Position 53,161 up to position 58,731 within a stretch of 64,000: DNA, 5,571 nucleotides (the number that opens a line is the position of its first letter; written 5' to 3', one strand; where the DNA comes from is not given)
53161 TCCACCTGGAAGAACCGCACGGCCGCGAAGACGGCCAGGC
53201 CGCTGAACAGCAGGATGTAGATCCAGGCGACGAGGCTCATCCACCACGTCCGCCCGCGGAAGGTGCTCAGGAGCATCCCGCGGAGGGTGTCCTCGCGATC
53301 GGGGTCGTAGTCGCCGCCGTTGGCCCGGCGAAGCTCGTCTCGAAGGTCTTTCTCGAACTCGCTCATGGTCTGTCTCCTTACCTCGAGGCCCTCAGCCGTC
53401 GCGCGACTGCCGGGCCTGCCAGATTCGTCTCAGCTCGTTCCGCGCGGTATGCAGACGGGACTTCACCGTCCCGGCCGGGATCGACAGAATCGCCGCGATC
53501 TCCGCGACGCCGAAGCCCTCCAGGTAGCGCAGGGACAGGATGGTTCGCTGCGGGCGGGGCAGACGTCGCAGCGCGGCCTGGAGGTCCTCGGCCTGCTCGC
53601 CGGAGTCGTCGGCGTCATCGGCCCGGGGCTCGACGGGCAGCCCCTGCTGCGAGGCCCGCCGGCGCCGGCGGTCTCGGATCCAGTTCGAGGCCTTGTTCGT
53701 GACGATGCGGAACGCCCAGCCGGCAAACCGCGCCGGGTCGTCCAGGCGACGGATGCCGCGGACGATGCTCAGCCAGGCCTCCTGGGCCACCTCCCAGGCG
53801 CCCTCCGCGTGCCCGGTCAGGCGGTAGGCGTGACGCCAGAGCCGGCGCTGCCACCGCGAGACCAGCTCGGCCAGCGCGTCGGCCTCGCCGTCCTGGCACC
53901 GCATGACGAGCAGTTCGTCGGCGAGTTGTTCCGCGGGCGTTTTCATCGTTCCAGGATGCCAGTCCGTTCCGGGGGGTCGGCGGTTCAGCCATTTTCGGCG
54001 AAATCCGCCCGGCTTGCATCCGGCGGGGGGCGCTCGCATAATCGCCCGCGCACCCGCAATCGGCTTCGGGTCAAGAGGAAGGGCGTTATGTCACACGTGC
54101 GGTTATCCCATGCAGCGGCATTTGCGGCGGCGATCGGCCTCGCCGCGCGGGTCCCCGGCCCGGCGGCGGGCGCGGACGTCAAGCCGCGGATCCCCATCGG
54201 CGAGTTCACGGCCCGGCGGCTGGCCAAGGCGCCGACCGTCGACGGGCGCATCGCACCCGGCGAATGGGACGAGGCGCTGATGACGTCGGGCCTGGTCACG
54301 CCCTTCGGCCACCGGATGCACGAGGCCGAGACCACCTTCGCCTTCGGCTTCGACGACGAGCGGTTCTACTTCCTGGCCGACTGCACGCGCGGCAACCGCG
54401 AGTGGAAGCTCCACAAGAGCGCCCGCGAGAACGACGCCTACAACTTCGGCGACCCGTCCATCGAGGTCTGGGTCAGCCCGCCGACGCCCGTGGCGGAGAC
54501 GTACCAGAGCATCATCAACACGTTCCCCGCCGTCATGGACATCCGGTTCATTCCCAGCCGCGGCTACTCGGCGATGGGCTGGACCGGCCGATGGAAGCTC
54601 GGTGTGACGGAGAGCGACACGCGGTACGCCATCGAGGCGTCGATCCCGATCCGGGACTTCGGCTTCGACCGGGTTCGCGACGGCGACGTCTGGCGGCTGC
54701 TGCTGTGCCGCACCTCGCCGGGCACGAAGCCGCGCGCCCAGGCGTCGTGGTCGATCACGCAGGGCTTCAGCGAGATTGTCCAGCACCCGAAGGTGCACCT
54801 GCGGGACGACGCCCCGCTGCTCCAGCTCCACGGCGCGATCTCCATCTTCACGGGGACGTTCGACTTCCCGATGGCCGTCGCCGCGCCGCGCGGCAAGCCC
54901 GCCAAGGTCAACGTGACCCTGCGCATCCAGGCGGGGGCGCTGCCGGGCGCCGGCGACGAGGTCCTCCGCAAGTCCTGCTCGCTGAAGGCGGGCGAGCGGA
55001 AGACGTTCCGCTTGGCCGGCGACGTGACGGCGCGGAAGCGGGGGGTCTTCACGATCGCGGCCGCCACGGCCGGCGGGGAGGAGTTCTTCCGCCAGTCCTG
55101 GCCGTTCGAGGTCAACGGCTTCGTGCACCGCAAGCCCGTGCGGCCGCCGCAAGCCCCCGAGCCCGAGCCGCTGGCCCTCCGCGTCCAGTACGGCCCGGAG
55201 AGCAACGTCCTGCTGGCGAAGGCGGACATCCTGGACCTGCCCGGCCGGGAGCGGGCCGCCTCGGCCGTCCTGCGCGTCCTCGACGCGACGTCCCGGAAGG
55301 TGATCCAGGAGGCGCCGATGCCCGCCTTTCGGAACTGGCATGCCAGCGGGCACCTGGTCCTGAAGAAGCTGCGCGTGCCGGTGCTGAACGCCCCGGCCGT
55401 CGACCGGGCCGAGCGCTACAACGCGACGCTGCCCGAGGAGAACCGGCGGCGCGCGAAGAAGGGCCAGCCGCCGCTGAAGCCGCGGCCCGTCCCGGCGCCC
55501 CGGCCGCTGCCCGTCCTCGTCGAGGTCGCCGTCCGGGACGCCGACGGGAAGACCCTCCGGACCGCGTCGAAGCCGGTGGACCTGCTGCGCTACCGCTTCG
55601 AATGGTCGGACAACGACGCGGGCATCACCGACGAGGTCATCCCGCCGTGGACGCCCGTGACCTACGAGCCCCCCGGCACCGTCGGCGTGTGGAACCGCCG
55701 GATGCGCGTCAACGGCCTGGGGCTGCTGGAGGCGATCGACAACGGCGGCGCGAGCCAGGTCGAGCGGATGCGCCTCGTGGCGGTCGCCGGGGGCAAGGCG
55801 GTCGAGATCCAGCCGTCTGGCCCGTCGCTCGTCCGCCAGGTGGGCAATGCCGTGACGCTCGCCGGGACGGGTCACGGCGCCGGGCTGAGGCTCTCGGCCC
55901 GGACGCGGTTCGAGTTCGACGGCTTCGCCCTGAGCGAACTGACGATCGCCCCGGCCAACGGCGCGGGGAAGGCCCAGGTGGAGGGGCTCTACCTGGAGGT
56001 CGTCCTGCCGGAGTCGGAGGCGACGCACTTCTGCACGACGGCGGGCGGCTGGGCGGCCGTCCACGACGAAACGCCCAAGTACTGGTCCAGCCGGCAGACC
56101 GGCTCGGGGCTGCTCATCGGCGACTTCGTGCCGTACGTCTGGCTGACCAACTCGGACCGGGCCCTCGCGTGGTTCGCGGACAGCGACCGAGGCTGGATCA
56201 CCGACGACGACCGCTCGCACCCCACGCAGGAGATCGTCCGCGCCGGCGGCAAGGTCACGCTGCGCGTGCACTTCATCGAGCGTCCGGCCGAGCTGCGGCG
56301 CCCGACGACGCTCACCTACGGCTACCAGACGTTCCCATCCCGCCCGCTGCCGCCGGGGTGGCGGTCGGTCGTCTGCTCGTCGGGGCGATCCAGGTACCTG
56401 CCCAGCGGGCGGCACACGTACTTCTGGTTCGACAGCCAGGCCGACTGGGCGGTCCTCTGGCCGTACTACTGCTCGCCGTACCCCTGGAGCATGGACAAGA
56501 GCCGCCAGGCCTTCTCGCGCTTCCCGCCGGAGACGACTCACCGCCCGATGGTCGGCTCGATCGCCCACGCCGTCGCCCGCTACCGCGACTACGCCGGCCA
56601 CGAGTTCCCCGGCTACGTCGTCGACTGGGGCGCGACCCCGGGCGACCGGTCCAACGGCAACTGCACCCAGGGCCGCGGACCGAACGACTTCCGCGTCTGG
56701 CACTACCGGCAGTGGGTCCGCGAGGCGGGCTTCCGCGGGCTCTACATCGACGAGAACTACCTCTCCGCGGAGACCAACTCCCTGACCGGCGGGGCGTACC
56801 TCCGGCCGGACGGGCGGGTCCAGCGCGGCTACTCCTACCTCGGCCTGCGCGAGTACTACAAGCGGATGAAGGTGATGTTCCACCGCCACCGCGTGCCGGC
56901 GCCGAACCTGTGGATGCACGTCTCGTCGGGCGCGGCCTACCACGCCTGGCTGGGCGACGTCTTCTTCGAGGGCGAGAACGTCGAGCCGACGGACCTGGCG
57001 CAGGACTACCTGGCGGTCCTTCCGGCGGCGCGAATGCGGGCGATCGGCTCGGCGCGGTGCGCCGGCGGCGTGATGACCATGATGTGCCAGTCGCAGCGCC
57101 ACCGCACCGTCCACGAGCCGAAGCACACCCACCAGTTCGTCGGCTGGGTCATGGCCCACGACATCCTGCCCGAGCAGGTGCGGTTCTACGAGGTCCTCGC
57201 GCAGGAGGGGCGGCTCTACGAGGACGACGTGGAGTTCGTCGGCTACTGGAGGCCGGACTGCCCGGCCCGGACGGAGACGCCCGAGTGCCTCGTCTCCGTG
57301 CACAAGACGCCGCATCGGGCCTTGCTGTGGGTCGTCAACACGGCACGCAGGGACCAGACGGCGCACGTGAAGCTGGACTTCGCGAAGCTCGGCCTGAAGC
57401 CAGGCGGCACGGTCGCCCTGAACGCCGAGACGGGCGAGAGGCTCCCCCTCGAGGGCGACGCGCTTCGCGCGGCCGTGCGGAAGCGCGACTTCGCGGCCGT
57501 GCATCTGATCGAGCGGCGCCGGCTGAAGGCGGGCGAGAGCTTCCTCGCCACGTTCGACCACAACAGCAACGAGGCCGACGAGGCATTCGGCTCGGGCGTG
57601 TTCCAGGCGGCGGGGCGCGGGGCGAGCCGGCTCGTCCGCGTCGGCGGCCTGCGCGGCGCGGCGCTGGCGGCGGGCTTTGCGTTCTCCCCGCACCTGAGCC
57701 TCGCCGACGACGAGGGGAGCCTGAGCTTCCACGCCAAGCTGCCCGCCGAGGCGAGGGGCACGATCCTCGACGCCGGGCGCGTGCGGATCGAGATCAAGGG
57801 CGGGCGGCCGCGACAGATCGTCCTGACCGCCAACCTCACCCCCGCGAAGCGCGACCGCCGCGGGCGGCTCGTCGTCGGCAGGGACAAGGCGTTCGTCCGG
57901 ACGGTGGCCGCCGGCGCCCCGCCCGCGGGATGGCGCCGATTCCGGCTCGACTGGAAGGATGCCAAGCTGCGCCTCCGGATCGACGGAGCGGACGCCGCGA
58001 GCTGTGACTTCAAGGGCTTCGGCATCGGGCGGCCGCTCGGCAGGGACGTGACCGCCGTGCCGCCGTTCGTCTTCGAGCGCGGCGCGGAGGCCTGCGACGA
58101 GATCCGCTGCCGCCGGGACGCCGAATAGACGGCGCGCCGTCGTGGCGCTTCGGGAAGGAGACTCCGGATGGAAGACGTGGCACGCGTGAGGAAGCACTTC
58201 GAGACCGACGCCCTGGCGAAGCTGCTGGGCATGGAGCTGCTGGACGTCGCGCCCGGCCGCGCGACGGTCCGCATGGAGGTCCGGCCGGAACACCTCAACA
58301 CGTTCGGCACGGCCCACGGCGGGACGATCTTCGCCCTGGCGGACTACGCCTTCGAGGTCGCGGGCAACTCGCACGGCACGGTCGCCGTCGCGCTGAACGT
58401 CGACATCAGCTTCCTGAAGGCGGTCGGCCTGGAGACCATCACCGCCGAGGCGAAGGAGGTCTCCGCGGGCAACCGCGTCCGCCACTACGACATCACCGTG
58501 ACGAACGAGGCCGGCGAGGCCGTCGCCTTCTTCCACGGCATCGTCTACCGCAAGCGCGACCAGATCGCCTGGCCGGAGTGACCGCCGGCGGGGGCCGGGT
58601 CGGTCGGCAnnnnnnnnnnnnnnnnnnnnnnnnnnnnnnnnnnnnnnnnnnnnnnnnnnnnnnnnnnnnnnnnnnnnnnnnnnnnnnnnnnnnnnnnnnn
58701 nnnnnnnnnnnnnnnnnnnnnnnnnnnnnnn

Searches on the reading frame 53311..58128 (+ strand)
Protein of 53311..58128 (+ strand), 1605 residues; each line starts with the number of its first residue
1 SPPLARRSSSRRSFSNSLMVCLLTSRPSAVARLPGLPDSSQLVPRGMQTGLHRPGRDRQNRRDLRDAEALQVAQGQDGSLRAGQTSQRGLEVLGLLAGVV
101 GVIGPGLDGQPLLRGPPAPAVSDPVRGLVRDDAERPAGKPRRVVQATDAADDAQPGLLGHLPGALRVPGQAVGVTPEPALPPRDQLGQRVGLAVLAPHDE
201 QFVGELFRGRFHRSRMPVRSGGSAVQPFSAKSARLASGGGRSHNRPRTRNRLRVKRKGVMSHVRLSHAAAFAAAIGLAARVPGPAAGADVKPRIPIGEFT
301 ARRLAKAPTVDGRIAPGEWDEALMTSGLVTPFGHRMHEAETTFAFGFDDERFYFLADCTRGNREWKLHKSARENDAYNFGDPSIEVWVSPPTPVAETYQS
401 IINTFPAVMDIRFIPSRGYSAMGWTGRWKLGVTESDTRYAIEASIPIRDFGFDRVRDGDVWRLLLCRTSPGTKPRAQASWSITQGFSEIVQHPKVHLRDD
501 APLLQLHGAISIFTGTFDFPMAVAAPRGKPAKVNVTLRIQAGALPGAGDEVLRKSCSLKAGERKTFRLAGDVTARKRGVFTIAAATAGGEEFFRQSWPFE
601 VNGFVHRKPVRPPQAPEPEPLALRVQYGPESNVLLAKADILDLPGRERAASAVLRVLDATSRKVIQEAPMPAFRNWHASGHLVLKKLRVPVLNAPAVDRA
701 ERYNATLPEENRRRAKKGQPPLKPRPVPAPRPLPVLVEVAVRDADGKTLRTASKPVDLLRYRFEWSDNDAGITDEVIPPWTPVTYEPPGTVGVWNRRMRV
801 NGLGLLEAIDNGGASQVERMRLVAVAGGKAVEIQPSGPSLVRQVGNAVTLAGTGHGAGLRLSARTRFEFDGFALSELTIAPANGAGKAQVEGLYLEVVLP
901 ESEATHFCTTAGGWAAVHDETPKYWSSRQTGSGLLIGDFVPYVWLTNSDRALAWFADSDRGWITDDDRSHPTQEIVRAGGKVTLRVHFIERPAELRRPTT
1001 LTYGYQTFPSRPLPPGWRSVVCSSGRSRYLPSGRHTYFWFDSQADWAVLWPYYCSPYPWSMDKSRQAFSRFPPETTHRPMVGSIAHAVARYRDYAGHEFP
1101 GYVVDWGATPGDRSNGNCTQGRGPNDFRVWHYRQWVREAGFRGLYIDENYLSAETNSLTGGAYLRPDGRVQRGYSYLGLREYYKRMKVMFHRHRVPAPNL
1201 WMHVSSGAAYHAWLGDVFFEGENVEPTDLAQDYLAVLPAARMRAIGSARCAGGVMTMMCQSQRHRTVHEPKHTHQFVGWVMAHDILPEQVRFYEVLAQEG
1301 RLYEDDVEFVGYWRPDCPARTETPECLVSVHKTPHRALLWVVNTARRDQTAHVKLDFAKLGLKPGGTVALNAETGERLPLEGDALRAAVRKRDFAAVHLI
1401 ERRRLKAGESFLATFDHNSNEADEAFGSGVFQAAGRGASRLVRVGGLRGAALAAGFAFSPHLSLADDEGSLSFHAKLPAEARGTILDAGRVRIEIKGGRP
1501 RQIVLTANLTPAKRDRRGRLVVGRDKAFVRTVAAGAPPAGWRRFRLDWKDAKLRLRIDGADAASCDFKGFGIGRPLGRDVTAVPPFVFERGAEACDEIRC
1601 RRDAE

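Call 47: search_protein_families(library=pfam, proteins=[window:53311-58128:+], max_evalue=0.0001)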
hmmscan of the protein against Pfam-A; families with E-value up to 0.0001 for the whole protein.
window:53311-58128:+ (1605 aa): 1 family
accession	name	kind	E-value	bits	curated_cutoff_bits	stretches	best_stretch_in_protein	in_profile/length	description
PF19543.5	GH123_N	-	1e-13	50.6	22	1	1306-1365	873-932/969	Glycoside hydrolase 123, N-terminal domain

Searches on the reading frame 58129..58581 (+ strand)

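Call 47: search_protein_families(library=pfam, proteins=[window:58129-58581:+], max_evalue=0.0001)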
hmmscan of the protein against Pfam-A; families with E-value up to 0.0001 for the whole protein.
window:58129-58581:+ (150 aa): 3 families
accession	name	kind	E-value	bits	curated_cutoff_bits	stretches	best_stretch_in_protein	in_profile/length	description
PF03061.28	4HBT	-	4.3e-12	46.6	20.6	1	59-131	1-77/79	Thioesterase superfamily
PF14539.12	DUF4442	-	8.2e-06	26.5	25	1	36-133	22-124/132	Domain of unknown function (DUF4442)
PF13622.12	4HBT_3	-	1.6e-05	25.5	24.3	1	53-131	2-75/83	Acyl-CoA thioesterase N-terminal domain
